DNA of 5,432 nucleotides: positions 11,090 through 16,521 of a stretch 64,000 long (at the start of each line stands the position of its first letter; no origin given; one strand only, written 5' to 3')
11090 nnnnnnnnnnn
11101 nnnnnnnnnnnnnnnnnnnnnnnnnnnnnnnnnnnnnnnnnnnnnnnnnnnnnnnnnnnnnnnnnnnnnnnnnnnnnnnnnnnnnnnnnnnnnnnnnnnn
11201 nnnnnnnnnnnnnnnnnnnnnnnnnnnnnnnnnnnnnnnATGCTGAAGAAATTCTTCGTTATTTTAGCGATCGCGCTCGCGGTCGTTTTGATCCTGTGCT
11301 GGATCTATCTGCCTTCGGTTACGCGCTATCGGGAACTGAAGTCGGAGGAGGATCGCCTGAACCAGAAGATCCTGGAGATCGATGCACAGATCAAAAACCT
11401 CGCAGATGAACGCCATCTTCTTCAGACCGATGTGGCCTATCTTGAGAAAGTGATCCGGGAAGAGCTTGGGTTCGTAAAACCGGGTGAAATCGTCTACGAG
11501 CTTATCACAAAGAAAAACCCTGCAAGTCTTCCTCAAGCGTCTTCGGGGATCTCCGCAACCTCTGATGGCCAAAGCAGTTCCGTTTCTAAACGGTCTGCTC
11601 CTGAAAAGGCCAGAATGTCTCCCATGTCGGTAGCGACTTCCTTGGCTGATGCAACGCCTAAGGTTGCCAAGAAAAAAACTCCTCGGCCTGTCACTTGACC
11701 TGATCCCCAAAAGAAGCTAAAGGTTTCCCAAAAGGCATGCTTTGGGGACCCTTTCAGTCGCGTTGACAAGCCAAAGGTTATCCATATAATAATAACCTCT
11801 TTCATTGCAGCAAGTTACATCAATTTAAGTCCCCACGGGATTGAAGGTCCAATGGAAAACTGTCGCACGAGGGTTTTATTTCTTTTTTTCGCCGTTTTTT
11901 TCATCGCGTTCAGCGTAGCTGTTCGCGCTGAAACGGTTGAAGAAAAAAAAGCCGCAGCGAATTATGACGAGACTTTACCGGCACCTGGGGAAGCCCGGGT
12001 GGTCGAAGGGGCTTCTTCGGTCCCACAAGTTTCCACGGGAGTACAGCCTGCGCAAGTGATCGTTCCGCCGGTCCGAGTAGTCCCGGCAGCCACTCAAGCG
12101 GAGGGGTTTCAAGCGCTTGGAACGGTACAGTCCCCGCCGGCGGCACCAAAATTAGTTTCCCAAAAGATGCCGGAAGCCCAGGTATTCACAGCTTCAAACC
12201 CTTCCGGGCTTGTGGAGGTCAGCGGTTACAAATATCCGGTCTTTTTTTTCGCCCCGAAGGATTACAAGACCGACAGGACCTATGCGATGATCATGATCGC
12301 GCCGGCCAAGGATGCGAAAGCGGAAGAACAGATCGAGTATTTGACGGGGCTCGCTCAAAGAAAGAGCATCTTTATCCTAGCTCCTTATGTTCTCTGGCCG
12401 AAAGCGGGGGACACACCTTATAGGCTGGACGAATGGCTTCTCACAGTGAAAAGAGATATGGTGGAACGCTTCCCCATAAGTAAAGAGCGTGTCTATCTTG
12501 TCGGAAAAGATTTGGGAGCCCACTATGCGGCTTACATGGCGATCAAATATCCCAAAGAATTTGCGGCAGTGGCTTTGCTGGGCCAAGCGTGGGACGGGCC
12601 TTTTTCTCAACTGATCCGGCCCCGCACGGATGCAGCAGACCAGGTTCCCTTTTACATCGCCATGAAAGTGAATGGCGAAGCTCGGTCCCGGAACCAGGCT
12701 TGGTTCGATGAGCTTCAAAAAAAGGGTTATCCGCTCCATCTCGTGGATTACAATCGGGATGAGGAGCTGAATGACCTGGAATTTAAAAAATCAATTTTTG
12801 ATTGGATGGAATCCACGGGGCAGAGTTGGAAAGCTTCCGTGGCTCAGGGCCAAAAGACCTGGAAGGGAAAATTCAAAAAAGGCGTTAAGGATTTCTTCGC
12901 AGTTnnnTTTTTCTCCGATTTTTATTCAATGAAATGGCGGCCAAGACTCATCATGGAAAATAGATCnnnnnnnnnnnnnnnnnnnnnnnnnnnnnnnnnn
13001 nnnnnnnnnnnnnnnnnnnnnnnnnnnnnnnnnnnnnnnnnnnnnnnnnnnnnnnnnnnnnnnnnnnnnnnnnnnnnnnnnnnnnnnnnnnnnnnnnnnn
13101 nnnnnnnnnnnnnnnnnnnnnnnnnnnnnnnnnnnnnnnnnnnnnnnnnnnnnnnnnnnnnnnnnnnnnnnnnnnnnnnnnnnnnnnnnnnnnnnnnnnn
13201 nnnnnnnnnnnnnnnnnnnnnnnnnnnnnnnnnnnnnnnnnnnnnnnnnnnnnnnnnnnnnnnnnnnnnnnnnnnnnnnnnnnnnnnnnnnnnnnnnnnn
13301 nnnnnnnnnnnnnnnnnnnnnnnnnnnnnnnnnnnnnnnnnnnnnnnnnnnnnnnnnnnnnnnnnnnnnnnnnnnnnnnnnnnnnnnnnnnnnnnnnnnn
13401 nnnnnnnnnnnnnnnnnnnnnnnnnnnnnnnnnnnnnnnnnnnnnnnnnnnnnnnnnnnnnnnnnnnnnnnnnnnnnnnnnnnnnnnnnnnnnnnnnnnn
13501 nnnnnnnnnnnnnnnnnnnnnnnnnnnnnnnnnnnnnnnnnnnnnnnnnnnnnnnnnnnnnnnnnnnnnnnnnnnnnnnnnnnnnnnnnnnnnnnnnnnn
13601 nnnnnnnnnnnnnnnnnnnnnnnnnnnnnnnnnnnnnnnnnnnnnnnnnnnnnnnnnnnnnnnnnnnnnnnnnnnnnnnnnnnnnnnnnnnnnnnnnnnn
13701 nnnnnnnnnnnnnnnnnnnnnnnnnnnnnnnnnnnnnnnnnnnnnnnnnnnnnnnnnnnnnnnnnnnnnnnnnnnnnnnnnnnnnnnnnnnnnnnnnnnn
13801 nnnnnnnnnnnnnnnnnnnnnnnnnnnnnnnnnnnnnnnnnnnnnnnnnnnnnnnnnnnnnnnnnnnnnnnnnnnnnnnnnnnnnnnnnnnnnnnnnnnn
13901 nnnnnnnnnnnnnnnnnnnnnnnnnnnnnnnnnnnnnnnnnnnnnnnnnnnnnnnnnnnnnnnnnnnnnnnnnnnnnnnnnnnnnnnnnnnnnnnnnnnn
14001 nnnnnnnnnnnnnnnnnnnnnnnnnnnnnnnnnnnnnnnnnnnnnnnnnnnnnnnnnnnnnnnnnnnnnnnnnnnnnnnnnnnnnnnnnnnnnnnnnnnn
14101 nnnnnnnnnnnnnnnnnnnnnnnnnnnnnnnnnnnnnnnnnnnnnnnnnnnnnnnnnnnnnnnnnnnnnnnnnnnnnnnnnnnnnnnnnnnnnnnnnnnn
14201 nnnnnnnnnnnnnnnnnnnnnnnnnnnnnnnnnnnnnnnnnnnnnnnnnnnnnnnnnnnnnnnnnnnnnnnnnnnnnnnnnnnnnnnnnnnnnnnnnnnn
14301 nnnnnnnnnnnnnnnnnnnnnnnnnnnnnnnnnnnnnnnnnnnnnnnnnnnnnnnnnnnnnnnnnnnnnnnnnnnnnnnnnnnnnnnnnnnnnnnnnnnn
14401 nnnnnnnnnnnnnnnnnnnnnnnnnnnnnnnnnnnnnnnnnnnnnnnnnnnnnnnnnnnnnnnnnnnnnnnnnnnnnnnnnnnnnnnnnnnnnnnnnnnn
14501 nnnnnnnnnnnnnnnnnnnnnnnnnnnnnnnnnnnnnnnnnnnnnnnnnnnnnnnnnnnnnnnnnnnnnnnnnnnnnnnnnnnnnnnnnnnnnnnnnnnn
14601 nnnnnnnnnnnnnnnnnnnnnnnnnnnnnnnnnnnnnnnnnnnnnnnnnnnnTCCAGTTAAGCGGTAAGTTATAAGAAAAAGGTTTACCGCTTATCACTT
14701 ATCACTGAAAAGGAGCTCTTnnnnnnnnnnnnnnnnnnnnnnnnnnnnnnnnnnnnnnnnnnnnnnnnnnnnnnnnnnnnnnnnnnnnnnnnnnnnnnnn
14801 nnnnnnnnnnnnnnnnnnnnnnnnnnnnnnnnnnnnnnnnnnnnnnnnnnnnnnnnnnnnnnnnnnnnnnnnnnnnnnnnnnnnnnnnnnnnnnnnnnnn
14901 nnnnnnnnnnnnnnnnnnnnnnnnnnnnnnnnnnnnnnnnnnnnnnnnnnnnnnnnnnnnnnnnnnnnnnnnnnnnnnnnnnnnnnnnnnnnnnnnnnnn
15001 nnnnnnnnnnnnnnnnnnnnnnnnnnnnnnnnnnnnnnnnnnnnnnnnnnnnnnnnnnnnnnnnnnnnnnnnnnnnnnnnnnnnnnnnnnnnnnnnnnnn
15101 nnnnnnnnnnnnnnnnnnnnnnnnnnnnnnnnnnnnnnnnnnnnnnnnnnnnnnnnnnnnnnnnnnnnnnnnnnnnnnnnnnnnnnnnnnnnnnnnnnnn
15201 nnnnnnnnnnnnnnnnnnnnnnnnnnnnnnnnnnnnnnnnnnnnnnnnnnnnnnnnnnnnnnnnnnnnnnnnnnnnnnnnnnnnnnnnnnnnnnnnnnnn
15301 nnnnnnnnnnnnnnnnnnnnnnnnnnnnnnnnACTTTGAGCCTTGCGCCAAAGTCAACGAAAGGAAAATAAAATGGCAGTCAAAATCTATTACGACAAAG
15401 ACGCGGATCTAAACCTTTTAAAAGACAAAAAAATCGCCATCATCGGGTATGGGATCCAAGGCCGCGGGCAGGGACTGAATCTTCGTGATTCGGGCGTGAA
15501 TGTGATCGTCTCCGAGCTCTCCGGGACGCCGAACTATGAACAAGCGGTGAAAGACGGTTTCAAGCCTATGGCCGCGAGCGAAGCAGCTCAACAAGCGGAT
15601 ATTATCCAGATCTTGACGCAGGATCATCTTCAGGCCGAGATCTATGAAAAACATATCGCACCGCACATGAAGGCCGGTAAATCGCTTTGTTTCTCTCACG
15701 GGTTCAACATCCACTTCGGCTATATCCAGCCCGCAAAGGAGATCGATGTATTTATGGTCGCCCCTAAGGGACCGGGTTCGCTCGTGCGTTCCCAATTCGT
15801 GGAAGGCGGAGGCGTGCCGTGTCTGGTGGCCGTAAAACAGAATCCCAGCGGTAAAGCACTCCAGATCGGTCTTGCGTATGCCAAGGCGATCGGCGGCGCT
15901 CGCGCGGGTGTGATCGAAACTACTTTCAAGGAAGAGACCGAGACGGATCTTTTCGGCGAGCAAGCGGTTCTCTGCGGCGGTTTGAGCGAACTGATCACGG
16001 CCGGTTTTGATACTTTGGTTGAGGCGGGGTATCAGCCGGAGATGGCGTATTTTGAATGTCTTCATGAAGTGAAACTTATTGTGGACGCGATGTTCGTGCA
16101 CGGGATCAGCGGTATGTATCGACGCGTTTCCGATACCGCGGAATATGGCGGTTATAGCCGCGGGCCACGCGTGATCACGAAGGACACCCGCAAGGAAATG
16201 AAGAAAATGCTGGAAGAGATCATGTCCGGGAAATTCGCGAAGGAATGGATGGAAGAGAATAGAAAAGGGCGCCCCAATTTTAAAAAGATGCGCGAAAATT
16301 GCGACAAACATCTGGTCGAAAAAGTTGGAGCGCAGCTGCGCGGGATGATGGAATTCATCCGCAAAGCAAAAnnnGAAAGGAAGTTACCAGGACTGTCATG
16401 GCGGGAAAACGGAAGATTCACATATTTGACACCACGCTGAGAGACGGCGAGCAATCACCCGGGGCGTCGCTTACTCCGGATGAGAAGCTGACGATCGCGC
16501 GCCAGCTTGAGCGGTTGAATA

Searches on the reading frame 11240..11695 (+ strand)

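Call 34: search_protein_families(library=pfam, proteins=[window:11240-11695:+], max_evalue=0.001)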
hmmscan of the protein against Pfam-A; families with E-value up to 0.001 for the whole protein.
window:11240-11695:+ (152 aa): 1 family
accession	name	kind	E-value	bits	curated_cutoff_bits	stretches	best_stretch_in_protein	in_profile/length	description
PF04977.20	DivIC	-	3.3e-17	62.5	28.9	1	13-90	2-79/80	Septum formation initiator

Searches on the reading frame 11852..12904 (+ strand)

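Call 34: search_protein_families(library=pfam, proteins=[window:11852-12904:+], max_evalue=0.001)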
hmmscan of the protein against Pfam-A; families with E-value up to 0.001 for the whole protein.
window:11852-12904:+ (351 aa): 2 families
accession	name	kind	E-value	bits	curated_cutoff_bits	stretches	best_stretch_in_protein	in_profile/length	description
PF10503.15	Esterase_PHB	-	4.1e-05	23.3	23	1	202-243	87-128/219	Esterase PHB depolymerase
PF00561.26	Abhydrolase_1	-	0.00054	20.1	25.8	1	210-257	67-112/245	alpha/beta hydrolase fold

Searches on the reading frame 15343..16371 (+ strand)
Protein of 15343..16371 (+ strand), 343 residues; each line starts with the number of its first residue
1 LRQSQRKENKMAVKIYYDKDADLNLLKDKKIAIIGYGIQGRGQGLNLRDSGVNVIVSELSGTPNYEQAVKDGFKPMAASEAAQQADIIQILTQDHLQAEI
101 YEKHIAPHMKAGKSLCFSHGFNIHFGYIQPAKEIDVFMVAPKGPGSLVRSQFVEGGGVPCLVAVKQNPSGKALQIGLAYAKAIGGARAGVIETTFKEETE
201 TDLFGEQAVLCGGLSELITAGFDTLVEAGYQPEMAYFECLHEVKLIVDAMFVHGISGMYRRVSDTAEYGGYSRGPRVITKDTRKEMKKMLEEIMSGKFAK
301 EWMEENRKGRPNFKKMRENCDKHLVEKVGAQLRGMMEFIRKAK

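Call 53: search_protein_families(library=pfam, proteins=[window:15343-16371:+], max_evalue=0.0001)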
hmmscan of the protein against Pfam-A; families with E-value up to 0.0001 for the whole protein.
window:15343-16371:+ (343 aa): 3 families
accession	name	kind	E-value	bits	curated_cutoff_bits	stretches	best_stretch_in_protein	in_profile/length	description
PF07991.19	KARI_N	-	6.1e-69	231.3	20.6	1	26-189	2-165/165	Acetohydroxy acid isomeroreductase, NADPH-binding domain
PF01450.25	KARI_C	-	5.4e-64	215.3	29.1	1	195-337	1-143/144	Ketol-acid reductoisomerase, C-terminal domain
PF00670.27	AdoHcyase_NAD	-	2.2e-06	28.3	27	1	25-93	20-87/162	S-adenosyl-L-homocysteine hydrolase, NAD binding domain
